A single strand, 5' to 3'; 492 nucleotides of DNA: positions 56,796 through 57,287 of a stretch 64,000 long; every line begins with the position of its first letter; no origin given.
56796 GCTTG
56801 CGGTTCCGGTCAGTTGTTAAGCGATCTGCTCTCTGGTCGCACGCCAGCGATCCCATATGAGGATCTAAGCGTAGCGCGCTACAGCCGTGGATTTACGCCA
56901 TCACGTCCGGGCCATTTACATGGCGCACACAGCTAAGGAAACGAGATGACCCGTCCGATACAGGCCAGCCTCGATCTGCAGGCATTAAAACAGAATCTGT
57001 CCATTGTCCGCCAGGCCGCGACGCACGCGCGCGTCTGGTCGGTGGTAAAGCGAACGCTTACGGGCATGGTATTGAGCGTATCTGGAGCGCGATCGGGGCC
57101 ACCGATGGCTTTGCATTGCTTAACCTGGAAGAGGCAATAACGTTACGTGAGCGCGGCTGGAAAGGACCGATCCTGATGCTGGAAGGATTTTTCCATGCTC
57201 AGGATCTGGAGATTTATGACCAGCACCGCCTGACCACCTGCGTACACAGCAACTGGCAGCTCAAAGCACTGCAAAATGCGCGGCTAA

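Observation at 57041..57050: dadX carries a 1-bp homopolymer deletion right after the PLP-lysine codon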

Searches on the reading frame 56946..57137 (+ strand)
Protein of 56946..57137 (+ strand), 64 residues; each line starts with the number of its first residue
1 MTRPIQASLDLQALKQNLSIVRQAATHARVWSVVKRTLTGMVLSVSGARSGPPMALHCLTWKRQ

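Call 20: list_cluster_members(proteins=[window:56946-57137:+, window:57116-58012:+, window:57176-58012:+])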
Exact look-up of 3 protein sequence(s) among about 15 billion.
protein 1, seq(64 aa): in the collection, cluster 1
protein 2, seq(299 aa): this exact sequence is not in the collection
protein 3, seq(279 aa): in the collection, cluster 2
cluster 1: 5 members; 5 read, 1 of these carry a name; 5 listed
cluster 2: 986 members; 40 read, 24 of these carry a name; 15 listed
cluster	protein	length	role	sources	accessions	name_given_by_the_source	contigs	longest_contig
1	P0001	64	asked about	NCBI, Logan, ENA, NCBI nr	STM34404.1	alanine racemase, catabolic [Escherichia coli]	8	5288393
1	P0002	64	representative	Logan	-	-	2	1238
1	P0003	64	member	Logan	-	-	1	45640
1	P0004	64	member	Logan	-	-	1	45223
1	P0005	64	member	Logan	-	-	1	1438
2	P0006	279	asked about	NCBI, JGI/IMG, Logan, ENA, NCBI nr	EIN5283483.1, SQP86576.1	alanine racemase, partial [Escherichia coli] | alanine racemase | alanine racemase [Escherichia coli]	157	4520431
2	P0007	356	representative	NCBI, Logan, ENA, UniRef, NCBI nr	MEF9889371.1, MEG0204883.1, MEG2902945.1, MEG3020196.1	alanine racemase [Citrobacter freundii] | catabolic alanine racemase DadX n=1 Tax=Citrobacter sp. TaxID=1896336 RepID=UPI000DF0FDCB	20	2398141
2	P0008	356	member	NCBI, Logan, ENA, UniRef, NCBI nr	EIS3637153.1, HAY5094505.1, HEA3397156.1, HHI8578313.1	TPA: catabolic alanine racemase DadX [Escherichia coli] | catabolic alanine racemase DadX n=1 Tax=Escherichia coli TaxID=562 RepID=UPI0007466693 | catabolic alanine racemase DadX [Escherichia coli]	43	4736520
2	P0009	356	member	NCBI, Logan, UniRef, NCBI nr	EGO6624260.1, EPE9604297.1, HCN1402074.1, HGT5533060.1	TPA: catabolic alanine racemase DadX [Escherichia coli] | catabolic alanine racemase DadX n=1 Tax=Escherichia TaxID=561 RepID=UPI000B4FE691 | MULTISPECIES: catabolic alanine racemase DadX [Escherichia]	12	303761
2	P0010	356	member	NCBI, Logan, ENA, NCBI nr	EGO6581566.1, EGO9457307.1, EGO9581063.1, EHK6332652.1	catabolic alanine racemase DadX [Escherichia coli]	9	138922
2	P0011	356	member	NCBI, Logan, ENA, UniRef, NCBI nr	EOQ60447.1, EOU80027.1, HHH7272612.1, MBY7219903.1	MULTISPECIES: catabolic alanine racemase DadX [Escherichia] | catabolic alanine racemase DadX n=1 Tax=Escherichia TaxID=561 RepID=UPI0003300AE5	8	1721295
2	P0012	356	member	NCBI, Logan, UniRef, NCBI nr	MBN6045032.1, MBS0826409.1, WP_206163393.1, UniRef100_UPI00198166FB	catabolic alanine racemase DadX [Citrobacter sp. ku-bf4] | catabolic alanine racemase DadX n=1 Tax=Citrobacter TaxID=544 RepID=UPI00198166FB | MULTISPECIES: catabolic alanine racemase DadX [Citrobacter]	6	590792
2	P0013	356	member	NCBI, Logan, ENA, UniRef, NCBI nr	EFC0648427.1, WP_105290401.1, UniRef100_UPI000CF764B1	alanine racemase [Escherichia coli] | catabolic alanine racemase DadX n=1 Tax=Escherichia sp. MOD1-EC6842 TaxID=2093899 ... | catabolic alanine racemase DadX [Escherichia sp. MOD1-EC6842]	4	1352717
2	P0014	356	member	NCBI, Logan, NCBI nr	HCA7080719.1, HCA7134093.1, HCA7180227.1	TPA: catabolic alanine racemase DadX [Citrobacter sedlakii] | catabolic alanine racemase DadX [Citrobacter sedlakii]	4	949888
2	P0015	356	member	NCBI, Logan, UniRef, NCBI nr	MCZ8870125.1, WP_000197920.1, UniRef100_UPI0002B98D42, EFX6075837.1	catabolic alanine racemase DadX [Escherichia albertii] | catabolic alanine racemase DadX n=1 Tax=Escherichia albertii TaxID=208962 ...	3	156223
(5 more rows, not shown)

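Call 21: find_encoding_contigs(protein=P0001, flank=10000, max_places=10)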
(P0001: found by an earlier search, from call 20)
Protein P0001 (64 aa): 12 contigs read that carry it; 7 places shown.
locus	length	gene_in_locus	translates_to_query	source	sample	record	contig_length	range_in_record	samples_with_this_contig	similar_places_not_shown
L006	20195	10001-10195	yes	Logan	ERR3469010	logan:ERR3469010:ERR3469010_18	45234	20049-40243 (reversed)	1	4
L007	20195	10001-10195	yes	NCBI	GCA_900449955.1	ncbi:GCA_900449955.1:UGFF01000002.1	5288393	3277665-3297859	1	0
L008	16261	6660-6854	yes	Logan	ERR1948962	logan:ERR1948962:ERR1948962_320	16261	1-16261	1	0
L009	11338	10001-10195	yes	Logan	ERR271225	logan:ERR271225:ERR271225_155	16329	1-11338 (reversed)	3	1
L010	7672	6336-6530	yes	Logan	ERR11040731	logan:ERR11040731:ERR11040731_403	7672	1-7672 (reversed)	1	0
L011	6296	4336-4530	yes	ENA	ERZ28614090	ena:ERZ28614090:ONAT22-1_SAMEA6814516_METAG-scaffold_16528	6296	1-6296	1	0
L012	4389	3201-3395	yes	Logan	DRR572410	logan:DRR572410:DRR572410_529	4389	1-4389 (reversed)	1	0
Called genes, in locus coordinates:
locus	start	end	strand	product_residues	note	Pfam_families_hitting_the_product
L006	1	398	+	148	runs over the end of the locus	PF03692:CxxCxxCC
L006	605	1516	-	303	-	PF06109:HlyE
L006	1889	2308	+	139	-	PF00717:Peptidase_S24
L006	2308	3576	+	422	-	PF00817:IMS, PF11798:IMS_HHH (weak), PF11799:IMS_C, PF13438:DUF4113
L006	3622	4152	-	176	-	PF02600:DsbB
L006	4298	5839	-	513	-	PF06450:NhaB, PF03600:CitMHS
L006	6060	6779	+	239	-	PF00392:GntR, PF07840:FadR_C, PF07729:FCD (weak)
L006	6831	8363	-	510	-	PF04293:SpoVR, PF24755:SpoVR_C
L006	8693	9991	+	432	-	PF00070:Pyr_redox (faint), PF00890:FAD_binding_2 (faint), PF01266:DAO, PF01593:Amino_oxidase (faint), PF03486:HI0933_like (faint), PF07992:Pyr_redox_2 (faint), PF13450:NAD_binding_8 (weak)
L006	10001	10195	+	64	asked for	-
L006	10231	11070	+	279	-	PF01168:Ala_racemase_N, PF00842:Ala_racemase_C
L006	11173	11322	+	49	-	-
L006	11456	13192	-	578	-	PF00999:Na_H_Exchanger, PF02080:TrkA_C, PF03471:CorC_HlyC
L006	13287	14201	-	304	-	PF02016:Peptidase_S66, PF17676:Peptidase_S66C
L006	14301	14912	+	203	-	PF01464:SLT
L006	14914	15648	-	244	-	PF07317:PilZN, PF07238:PilZ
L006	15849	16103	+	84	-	PF04226:Transgly_assoc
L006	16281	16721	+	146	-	-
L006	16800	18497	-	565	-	PF01204:Trehalase, PF06202:GDE_C, PF22422:MGH1-like_GH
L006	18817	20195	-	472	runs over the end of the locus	PF03610:EIIA-man, PF00381:PTS-HPr, PF05524:PEP-utilisers_N, PF00391:PEP-utilizers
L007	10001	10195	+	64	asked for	-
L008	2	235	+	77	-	PF13438:DUF4113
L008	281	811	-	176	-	PF02600:DsbB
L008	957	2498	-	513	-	PF06450:NhaB, PF03600:CitMHS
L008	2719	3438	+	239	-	PF00392:GntR, PF07840:FadR_C, PF07729:FCD (weak)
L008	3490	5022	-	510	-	PF04293:SpoVR, PF24755:SpoVR_C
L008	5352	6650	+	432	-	PF00070:Pyr_redox (faint), PF00890:FAD_binding_2 (faint), PF01266:DAO, PF01593:Amino_oxidase (faint), PF03486:HI0933_like (faint), PF07992:Pyr_redox_2 (faint), PF13450:NAD_binding_8 (weak)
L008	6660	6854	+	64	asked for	-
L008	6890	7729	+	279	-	PF01168:Ala_racemase_N, PF00842:Ala_racemase_C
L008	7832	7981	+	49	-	-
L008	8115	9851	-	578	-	PF00999:Na_H_Exchanger, PF02080:TrkA_C, PF03471:CorC_HlyC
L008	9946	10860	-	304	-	PF02016:Peptidase_S66, PF17676:Peptidase_S66C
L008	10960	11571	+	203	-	PF01464:SLT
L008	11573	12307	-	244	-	PF07317:PilZN, PF07238:PilZ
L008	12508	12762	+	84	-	PF04226:Transgly_assoc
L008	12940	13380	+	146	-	-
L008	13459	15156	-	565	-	PF01204:Trehalase, PF06202:GDE_C, PF22422:MGH1-like_GH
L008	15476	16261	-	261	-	?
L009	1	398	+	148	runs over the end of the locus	PF03692:CxxCxxCC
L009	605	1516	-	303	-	PF06109:HlyE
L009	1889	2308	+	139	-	PF00717:Peptidase_S24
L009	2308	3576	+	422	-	PF00817:IMS, PF11798:IMS_HHH (weak), PF11799:IMS_C, PF13438:DUF4113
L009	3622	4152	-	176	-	PF02600:DsbB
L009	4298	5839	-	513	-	PF06450:NhaB, PF03600:CitMHS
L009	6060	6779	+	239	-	PF00392:GntR, PF07840:FadR_C, PF07729:FCD (weak)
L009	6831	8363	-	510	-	PF04293:SpoVR, PF24755:SpoVR_C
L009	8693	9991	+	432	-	PF00070:Pyr_redox (faint), PF00890:FAD_binding_2 (faint), PF01266:DAO, PF01593:Amino_oxidase (faint), PF03486:HI0933_like (faint), PF07992:Pyr_redox_2 (faint), PF13450:NAD_binding_8 (weak)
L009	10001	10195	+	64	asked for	-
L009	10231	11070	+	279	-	PF01168:Ala_racemase_N, PF00842:Ala_racemase_C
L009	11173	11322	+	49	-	-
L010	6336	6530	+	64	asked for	-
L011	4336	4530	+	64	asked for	-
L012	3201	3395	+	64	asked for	-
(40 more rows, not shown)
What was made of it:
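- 56946..57140 (+): Truncated dadX reading frame: 64 codons plus TAA. Residues 1-35 are wild-type DadX, including Lys35; residues 36-64 are out-of-frame. The exact 64-aa product is found on about 12 public contigs (calls 20, 21).
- On Alanine racemase DadX (PLP fold-type III): Pfam Ala_racemase_N and Ala_racemase_C are recorded on the 279-aa fragment (call 21).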

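Call 45: find_encoding_contigs(protein=P0006, flank=3000, max_places=10)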
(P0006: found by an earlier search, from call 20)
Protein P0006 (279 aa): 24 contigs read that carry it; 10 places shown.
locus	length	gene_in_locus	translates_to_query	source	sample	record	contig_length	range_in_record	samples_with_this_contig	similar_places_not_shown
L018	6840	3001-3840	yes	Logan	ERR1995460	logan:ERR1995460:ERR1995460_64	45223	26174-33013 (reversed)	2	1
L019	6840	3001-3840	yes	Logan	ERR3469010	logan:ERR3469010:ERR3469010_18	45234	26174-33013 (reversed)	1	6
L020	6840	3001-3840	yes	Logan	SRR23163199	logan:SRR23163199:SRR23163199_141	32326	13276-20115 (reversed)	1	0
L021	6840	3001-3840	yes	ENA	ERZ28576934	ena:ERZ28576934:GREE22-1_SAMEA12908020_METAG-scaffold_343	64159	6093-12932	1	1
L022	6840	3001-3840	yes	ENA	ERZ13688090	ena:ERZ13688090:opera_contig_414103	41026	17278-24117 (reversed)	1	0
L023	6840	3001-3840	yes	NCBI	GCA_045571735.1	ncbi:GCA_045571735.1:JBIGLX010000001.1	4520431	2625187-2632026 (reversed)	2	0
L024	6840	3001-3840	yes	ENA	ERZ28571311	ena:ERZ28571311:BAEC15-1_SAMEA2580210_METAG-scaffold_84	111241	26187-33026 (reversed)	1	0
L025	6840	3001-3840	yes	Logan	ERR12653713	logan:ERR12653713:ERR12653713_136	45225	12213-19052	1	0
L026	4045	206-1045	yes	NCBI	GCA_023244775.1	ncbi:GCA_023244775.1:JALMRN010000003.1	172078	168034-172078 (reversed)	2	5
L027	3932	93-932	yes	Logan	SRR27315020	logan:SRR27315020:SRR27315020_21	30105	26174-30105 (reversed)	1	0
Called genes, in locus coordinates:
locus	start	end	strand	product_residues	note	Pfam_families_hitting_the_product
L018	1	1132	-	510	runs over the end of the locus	PF04293:SpoVR, PF24755:SpoVR_C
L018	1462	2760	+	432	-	PF00070:Pyr_redox (faint), PF00890:FAD_binding_2 (faint), PF01266:DAO, PF01593:Amino_oxidase (faint), PF03486:HI0933_like (faint), PF07992:Pyr_redox_2 (faint), PF13450:NAD_binding_8 (faint)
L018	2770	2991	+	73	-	PF01168:Ala_racemase_N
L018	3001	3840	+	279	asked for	PF01168:Ala_racemase_N, PF00842:Ala_racemase_C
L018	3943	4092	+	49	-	-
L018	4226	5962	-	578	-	PF00999:Na_H_Exchanger, PF02080:TrkA_C, PF03471:CorC_HlyC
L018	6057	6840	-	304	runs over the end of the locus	PF02016:Peptidase_S66, PF17676:Peptidase_S66C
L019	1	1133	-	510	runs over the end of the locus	PF04293:SpoVR, PF24755:SpoVR_C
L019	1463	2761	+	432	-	PF00070:Pyr_redox (faint), PF00890:FAD_binding_2 (faint), PF01266:DAO, PF01593:Amino_oxidase (faint), PF03486:HI0933_like (faint), PF07992:Pyr_redox_2 (faint), PF13450:NAD_binding_8 (weak)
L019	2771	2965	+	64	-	-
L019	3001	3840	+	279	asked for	PF01168:Ala_racemase_N, PF00842:Ala_racemase_C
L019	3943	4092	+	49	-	-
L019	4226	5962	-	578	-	PF00999:Na_H_Exchanger, PF02080:TrkA_C, PF03471:CorC_HlyC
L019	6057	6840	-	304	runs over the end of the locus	PF02016:Peptidase_S66, PF17676:Peptidase_S66C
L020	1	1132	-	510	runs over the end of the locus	PF04293:SpoVR, PF24755:SpoVR_C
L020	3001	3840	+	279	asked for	PF01168:Ala_racemase_N, PF00842:Ala_racemase_C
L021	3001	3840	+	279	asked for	PF01168:Ala_racemase_N, PF00842:Ala_racemase_C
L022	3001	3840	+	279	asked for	PF01168:Ala_racemase_N, PF00842:Ala_racemase_C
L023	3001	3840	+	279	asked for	PF01168:Ala_racemase_N, PF00842:Ala_racemase_C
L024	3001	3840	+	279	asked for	PF01168:Ala_racemase_N, PF00842:Ala_racemase_C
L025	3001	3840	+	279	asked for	PF01168:Ala_racemase_N, PF00842:Ala_racemase_C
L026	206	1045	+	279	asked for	PF01168:Ala_racemase_N, PF00842:Ala_racemase_C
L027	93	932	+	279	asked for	PF01168:Ala_racemase_N, PF00842:Ala_racemase_C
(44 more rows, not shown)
